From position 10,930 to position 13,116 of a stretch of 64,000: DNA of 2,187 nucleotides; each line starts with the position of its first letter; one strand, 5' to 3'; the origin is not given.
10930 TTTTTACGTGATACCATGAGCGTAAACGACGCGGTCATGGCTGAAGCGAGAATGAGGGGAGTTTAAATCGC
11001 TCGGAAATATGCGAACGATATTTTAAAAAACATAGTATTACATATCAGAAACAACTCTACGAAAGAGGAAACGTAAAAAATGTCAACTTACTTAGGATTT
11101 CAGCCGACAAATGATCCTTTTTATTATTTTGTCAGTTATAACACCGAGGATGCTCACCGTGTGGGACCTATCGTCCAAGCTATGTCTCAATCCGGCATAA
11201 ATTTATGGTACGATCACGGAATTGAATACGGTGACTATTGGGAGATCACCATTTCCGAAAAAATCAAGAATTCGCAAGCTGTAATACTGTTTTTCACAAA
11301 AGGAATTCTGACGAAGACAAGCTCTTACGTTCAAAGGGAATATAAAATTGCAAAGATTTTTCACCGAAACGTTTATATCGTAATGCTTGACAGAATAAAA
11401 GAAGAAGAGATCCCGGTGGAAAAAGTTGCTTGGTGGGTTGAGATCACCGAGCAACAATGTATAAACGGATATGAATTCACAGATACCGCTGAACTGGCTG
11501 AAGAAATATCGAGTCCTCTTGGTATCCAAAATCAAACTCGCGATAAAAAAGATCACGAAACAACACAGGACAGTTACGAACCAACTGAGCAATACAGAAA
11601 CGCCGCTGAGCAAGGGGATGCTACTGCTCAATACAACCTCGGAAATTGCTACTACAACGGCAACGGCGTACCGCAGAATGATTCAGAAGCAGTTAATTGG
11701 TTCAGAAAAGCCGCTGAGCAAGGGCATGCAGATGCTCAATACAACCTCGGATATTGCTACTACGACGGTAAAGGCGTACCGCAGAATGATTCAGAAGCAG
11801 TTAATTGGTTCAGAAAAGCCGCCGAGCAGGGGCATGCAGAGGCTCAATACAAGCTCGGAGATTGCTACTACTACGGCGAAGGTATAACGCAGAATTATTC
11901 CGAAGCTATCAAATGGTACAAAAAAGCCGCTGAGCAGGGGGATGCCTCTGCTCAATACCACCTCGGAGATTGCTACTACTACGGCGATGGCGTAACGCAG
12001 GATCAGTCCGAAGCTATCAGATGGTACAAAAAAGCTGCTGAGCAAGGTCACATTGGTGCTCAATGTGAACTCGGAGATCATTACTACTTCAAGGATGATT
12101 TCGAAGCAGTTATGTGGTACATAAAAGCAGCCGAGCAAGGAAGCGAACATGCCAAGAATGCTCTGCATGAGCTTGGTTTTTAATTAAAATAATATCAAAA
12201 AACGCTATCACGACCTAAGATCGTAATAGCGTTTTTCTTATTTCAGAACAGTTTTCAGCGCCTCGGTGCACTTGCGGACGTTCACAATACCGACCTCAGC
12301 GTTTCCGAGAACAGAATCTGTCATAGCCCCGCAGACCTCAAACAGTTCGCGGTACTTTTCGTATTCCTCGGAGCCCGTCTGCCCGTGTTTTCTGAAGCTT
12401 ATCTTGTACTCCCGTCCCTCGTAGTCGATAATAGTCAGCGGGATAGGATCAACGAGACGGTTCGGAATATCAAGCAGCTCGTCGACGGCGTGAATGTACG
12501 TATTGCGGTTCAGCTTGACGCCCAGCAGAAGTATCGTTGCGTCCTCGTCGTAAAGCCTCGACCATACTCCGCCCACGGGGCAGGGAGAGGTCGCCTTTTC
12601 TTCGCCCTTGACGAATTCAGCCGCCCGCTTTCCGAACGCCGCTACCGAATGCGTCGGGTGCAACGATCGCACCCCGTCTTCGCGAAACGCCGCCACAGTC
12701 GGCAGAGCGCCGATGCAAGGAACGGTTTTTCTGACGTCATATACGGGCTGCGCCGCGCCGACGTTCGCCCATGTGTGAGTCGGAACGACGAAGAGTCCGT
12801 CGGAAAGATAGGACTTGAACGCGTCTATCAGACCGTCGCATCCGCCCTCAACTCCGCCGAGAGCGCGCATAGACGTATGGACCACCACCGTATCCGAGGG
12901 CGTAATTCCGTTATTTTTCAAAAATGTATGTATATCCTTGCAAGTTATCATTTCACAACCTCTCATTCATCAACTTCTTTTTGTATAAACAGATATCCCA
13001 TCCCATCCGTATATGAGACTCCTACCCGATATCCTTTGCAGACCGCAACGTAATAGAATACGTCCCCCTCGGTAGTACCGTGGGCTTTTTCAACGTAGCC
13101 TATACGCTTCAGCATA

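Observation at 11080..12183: Low-GC TIR-domain protein fused to Sel1-like repeats: orphan NADase/defence-type candidate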

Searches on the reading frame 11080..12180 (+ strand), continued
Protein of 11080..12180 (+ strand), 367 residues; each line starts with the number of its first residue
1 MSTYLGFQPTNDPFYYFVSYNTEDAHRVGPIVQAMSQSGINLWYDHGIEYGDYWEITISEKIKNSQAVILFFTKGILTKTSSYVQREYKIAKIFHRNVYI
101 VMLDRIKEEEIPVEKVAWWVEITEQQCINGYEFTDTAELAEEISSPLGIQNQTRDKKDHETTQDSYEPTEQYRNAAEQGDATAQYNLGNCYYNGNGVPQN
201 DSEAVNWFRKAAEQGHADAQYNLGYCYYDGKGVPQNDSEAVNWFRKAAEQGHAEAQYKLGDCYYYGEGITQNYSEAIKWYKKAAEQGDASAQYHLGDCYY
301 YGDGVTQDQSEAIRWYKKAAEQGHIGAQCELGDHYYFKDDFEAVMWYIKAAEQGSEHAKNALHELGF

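Call 26: predict_structure(protein=window:11080-12180:+)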
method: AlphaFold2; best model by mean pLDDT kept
length: 367 residues; sequences in the alignment: 1
mean_pLDDT: 65.2   pTM: 0.53
mean pLDDT of the five models: 65.2, 64.1, 40.0, 39.1, 31.8
residues with pLDDT >= 90: 117; 70-90: 78; 50-70: 9; < 50: 163
segments of 3 or more residues with pLDDT < 50: 1-67, 71-165
pLDDT, mean of each block of 10 residues (from residue 1): 25 39 42 45 40 41 47 36 25 37 37 35 38 33 35 30 48 87 88 79 96 96 95 95 97 94 94 96 93 95 89 94 87 80 80 77 74
secondary structure, 60 per line:
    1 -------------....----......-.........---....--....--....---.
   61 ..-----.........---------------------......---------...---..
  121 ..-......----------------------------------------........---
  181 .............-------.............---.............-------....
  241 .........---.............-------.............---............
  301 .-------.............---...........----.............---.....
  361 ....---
elements in order: E14-17 H22-27 H29-37 E41-44 E47-50 E53-56 E68-73 E98-103 E119-122 H124-129 H170-177 H181-193 H201-213 H217-229 H237-249 H253-265 H273-285 H289-301 H309-321 H325-335 H340-352 H356-364

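Call 46: search_protein_families(library=pfam, alignment_id=A6, max_evalue=0.001)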
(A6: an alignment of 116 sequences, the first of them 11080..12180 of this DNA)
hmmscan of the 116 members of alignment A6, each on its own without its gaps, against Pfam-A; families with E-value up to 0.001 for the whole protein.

A. member 1, window:11080-12180:+ (367 aa): 7 families
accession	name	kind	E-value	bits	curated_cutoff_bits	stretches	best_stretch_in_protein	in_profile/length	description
PF08238.18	Sel1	-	6.4e-65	213.7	30.7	4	217-252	1-36/36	Sel1 repeat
PF13676.11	TIR_2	-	4.6e-12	46.9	28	1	17-123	2-109/122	TIR domain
PF13432.12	TPR_16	-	3e-07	31.2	32.7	0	240-290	16-64/65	Tetratricopeptide repeat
PF13174.12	TPR_6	-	5e-07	30.4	26.3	0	254-282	1-25/33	Tetratricopeptide repeat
PF20023.5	WSLR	-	6.5e-07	30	27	0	219-243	4-29/39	Wolframin Sel1-like repeat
PF23310.1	TPR_27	-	1.3e-06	28.5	27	0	240-322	15-94/110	Plant tetratrico peptide repeats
PF22899.2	SMCHD1_S5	-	0.00092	19.5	27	0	157-217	39-100/168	SMCHD1, ribosomal S5 domain 2-like domain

B. families by the number of members that match (of 116 scanned): 66 families (the first 25 are shown)
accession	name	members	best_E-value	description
PF13676.11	TIR_2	116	3.3e-36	TIR domain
PF13306.12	LRR_5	14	3.5e-83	BspA type Leucine rich repeat region (6 copies)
PF13855.12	LRR_8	10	1.9e-13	Leucine rich repeat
PF01582.25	TIR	6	1e-09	TIR domain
PF08238.18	Sel1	5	5.1e-80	Sel1 repeat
PF13424.12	TPR_12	5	5e-37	Tetratricopeptide repeat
PF13374.12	TPR_10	5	3.2e-32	Tetratricopeptide repeat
PF19789.6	DUF6273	5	3.7e-29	Domain of unknown function (DUF6273)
PF07719.23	TPR_2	5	1.1e-12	Tetratricopeptide repeat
PF01580.24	FtsK_SpoIIIE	4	1.9e-38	FtsK/SpoIIIE family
PF08937.16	ThsB_TIR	4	2.3e-09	Thoeris protein ThsB, TIR-like domain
PF02493.26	MORN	3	3.3e-96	MORN repeat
PF00498.31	FHA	3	8.7e-16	FHA domain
PF00515.34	TPR_1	3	2.3e-11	Tetratricopeptide repeat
PF16697.10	Yop-YscD_cpl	3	7.9e-11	Inner membrane component of T3SS, cytoplasmic domain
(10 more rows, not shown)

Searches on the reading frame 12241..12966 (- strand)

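Call 4: search_protein_families(library=pfam, proteins=[window:12241-12966:-], max_evalue=0.01)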
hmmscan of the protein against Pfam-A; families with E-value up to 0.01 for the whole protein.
window:12241-12966:- (242 aa): 1 family
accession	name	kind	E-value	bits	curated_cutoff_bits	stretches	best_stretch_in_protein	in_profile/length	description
PF02522.19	Antibiotic_NAT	-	5.5e-50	170.5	25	1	29-241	2-231/232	Aminoglycoside 3-N-acetyltransferase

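Call 5: search_protein_families(library=padloc, proteins=[window:12241-12966:-], max_evalue=0.01)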
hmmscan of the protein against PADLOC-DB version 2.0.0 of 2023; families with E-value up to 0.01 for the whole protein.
window:12241-12966:- (242 aa): 0 families

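Call 6: search_protein_families(library=ncbifam, proteins=[window:12241-12966:-], max_evalue=0.01)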
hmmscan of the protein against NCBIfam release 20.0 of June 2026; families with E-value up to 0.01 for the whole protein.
window:12241-12966:- (242 aa): 5 families
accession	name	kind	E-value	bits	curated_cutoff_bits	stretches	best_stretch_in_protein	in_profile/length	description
NF033082.0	AAC_3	equivalog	6.7e-20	71.5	270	1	8-181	2-191/262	aminoglycoside 3-N-acetyltransferase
NF033081.0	AAC_3_IV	equivalog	7.4e-18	64.8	420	1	12-231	4-216/252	AAC(3)-IV family aminoglycoside N-acetyltransferase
NF033080.0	AAC_3_II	subfamily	1.1e-13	51.2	480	2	7-56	2-51/268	AAC(3)-II family aminoglycoside N-acetyltransferase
NF033180.1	AAC_3_VIII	exception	2.9e-12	46.4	560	2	11-67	18-74/286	aminoglycoside N-acetyltransferase AAC(3)-VIII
NF033612.0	AAC_3_VIa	exception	8.2e-05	22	675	0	15-51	28-64/298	aminoglycoside N-acetyltransferase AAC(3)-VIa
